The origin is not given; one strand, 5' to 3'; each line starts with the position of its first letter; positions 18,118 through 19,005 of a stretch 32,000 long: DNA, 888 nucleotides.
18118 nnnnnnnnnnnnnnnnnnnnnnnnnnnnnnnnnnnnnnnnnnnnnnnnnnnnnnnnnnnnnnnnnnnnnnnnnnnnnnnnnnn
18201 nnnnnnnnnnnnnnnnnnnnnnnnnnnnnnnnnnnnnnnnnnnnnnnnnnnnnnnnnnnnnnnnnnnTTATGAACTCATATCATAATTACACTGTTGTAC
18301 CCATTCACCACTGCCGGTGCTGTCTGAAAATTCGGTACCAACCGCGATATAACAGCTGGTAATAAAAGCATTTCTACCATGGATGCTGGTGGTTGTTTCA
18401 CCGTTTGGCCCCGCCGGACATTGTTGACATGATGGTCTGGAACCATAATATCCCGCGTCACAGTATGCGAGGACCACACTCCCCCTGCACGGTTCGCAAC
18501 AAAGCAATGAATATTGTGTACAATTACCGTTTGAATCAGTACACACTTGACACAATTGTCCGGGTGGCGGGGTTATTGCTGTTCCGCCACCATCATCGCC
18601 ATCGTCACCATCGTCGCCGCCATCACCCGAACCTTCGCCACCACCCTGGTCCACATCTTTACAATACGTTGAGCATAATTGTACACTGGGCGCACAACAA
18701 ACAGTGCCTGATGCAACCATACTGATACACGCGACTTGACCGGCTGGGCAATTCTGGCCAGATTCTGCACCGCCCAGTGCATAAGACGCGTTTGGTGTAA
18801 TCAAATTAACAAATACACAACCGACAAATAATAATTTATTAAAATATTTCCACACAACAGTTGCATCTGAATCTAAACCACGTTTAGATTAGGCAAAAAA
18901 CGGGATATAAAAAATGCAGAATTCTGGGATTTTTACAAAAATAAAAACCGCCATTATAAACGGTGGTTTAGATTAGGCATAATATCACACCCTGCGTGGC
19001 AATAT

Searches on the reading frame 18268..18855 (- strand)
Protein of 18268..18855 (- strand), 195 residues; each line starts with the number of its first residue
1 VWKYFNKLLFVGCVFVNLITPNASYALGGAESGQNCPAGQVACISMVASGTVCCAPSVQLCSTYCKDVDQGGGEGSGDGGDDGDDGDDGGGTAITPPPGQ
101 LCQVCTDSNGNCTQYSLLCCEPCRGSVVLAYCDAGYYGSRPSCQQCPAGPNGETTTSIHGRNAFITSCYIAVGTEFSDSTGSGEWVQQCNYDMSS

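Call 14: search_protein_families(library=pfam, proteins=[window:18268-18855:-], max_evalue=0.01)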
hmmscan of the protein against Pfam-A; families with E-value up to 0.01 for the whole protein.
window:18268-18855:- (195 aa): 0 families

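Call 16: find_encoding_contigs(protein=window:18271-18855:-, flank=10000, max_places=6)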
Protein seq(195 aa) (195 aa): 23 contigs read that carry it; 6 places shown.
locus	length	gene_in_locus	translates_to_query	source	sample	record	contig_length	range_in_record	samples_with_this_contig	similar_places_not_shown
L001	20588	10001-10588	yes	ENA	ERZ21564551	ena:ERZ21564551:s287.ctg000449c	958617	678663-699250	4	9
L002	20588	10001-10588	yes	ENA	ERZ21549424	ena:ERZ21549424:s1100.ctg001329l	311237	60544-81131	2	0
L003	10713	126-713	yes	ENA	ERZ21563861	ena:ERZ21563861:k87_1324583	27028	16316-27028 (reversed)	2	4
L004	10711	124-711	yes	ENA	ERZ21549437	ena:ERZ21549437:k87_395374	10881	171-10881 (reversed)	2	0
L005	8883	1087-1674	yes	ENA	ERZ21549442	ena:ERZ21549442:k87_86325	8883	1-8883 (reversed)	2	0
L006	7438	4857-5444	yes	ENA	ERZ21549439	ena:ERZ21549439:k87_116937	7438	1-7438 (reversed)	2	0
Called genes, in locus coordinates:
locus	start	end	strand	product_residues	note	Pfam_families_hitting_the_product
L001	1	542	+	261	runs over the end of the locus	-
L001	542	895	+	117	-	PF08378:NERD (faint), PF02021:UPF0102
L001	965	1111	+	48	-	PF13978:DUF4223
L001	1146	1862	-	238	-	PF01138:RNase_PH, PF03725:RNase_PH_C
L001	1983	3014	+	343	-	PF03706:LPG_synthase_TM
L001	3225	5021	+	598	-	PF00575:S1 (faint), PF10150:RNase_E_G, PF20833:RNase_E_G_Thio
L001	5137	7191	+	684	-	PF00270:DEAD, PF04851:ResIII, PF00271:Helicase_C, PF22590:Cas3-like_C_2 (faint), PF19833:RecG_dom3_C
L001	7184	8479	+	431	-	PF01435:Peptidase_M48, PF13414:TPR_11 (faint), PF00515:TPR_1 (faint), PF07719:TPR_2 (faint), PF13428:TPR_14 (faint), PF13432:TPR_16 (faint), PF23914:TPR_CcmH_CycH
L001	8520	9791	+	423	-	PF00871:Acetate_kinase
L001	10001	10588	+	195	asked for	-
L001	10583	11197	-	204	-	PF13505:OMP_b-brl, PF02462:Opacity (faint)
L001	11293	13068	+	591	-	PF00912:Transgly, PF00905:Transpeptidase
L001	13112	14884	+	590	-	PF00664:ABC_membrane, PF00005:ABC_tran, PF02463:SMC_N (faint)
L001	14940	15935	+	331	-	PF13505:OMP_b-brl (faint)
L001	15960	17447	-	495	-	PF13541:ChlI, PF01078:Mg_chelatase, PF07728:AAA_5, PF00493:MCM (weak), PF13335:Mg_chelatase_C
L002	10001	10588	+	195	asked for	-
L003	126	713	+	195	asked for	-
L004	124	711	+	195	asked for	-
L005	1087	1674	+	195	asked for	-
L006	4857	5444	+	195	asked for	-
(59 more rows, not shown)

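Call 30: find_homologous_proteins(query=window:18271-18855:-, max_evalue=0.001)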
Query seq(195 aa) (195 aa): 2 proteins with E <= 0.001 among 758 candidates.
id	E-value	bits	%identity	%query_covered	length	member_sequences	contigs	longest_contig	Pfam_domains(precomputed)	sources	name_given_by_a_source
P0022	1.3e-125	435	97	100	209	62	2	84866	-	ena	-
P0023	5.0e-22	96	82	29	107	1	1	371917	-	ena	-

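Call 33: find_encoding_contigs(protein=P0022, flank=10000, max_places=4)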
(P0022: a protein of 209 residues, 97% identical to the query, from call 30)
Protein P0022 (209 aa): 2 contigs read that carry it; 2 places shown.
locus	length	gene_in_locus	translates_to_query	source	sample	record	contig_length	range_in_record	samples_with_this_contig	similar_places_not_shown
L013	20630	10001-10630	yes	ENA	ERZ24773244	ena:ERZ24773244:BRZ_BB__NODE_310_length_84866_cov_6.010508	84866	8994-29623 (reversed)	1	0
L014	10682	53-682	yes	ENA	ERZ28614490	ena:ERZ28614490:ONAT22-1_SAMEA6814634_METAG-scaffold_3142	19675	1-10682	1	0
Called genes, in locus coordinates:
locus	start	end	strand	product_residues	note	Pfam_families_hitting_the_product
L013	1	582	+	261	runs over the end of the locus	-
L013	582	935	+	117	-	PF08378:NERD (faint), PF02021:UPF0102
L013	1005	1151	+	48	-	PF13978:DUF4223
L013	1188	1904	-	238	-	PF01138:RNase_PH, PF03725:RNase_PH_C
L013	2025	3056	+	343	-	PF03706:LPG_synthase_TM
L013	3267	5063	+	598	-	PF00575:S1 (faint), PF10150:RNase_E_G, PF20833:RNase_E_G_Thio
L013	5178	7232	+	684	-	PF00270:DEAD, PF04851:ResIII, PF00271:Helicase_C, PF22590:Cas3-like_C_2 (faint), PF19833:RecG_dom3_C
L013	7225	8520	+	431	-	PF01435:Peptidase_M48, PF00515:TPR_1 (faint), PF07719:TPR_2 (faint), PF13428:TPR_14 (faint), PF13432:TPR_16 (faint), PF23914:TPR_CcmH_CycH, PF13414:TPR_11 (faint)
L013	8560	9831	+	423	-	PF00871:Acetate_kinase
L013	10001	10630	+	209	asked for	-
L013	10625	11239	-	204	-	PF13505:OMP_b-brl, PF02462:Opacity (faint)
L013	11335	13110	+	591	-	PF00912:Transgly, PF00905:Transpeptidase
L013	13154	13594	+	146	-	-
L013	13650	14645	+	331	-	PF13505:OMP_b-brl (faint)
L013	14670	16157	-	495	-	PF13541:ChlI, PF01078:Mg_chelatase, PF07728:AAA_5, PF00493:MCM (weak), PF13335:Mg_chelatase_C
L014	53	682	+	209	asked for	-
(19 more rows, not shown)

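Call 78: search_protein_families(library=pfam, proteins=[window:18268-18855:-], max_evalue=10)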
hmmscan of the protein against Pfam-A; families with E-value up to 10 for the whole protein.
window:18268-18855:- (195 aa): 0 families
